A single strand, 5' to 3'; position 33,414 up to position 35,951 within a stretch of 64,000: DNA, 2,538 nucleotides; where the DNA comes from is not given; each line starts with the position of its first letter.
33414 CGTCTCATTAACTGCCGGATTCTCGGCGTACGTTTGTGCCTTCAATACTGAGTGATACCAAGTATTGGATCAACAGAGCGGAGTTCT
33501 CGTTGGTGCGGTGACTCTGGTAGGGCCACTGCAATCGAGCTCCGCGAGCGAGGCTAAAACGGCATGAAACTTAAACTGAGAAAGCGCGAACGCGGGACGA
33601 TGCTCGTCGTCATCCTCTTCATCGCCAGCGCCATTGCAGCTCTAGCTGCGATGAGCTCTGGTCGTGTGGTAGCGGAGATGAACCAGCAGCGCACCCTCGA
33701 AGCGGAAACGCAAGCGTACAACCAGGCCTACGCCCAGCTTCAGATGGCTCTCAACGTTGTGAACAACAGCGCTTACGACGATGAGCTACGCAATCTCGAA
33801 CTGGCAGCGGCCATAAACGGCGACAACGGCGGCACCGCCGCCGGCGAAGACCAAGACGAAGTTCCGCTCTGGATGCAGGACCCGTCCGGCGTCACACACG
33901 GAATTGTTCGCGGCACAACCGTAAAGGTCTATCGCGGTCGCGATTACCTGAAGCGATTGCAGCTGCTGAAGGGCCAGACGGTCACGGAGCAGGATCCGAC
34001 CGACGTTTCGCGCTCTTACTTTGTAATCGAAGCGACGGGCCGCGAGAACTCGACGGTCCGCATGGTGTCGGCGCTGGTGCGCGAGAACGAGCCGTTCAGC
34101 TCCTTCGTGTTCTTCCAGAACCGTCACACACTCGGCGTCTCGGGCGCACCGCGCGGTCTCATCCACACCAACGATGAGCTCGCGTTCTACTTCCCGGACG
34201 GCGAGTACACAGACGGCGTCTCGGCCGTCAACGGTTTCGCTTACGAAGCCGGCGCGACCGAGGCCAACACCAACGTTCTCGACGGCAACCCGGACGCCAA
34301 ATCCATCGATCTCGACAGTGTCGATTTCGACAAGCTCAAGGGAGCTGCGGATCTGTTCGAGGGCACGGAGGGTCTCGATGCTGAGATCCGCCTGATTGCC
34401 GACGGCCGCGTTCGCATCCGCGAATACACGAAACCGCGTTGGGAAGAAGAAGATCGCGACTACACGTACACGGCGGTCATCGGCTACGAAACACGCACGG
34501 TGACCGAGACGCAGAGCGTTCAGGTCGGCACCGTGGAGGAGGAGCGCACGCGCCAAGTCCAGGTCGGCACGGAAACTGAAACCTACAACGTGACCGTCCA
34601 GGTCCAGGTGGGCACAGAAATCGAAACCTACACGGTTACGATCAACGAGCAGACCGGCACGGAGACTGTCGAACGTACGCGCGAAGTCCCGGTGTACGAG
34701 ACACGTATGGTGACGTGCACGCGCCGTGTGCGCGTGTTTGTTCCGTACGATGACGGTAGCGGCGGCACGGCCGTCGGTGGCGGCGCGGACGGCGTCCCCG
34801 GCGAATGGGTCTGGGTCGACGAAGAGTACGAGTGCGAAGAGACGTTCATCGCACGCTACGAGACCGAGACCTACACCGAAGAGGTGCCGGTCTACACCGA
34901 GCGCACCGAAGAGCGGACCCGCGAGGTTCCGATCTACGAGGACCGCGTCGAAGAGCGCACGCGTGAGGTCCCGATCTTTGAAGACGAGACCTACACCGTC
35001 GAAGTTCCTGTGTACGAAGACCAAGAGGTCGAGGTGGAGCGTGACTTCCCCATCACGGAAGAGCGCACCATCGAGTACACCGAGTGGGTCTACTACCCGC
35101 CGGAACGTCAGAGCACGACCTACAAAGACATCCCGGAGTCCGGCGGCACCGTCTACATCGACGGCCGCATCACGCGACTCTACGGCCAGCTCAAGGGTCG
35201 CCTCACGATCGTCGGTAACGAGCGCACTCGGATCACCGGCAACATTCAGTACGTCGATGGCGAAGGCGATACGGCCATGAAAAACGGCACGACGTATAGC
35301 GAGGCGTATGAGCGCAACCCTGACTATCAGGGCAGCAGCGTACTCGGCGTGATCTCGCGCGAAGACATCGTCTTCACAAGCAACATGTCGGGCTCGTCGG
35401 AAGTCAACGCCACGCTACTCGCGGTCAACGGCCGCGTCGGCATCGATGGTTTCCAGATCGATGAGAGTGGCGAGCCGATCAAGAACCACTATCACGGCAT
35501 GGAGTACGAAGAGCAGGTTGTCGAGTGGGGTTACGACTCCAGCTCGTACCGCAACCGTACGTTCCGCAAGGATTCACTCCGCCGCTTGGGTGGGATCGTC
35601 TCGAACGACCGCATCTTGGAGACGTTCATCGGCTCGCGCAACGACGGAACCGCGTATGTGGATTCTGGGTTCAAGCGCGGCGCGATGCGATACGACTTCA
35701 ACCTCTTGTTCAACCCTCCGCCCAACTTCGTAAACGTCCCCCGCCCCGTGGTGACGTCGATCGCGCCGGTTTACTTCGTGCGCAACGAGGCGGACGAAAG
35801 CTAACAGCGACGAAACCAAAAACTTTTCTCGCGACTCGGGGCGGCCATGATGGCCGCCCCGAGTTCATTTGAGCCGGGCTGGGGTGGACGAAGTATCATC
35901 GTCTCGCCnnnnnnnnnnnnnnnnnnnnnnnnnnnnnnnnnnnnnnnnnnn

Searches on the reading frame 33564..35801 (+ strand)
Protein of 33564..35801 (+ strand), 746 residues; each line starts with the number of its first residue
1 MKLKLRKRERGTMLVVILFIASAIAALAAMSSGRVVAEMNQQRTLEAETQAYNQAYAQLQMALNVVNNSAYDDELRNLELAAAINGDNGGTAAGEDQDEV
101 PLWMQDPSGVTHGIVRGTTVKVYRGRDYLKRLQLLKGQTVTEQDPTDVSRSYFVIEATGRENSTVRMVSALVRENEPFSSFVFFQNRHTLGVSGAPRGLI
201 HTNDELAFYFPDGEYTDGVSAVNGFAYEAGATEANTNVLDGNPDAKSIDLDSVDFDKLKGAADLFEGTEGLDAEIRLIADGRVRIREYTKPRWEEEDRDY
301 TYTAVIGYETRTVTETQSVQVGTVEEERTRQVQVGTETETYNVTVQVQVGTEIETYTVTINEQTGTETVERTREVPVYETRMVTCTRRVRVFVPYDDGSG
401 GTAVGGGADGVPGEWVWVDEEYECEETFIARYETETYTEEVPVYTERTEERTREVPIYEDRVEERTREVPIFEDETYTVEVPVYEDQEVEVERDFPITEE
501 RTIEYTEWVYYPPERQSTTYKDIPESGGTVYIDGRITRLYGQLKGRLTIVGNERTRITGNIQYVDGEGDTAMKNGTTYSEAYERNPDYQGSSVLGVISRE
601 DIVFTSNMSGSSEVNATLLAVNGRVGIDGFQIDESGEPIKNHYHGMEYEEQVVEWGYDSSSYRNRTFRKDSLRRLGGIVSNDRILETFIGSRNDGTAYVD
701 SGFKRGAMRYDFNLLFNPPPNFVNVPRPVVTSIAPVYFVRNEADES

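Call 38: search_protein_families(library=pfam, proteins=[window:33564-35801:+], max_evalue=0.001)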
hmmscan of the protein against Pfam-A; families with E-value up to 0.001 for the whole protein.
window:33564-35801:+ (746 aa): 0 families

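Call 57: search_protein_families(library=pfam, proteins=[window:33564-35801:+], max_evalue=0.5)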
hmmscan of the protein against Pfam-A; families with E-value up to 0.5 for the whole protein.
window:33564-35801:+ (746 aa): 1 family
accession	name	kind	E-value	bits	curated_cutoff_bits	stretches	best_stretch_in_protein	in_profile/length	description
PF07639.16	YTV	-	0.017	15.6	21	1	452-487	2-43/43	YTV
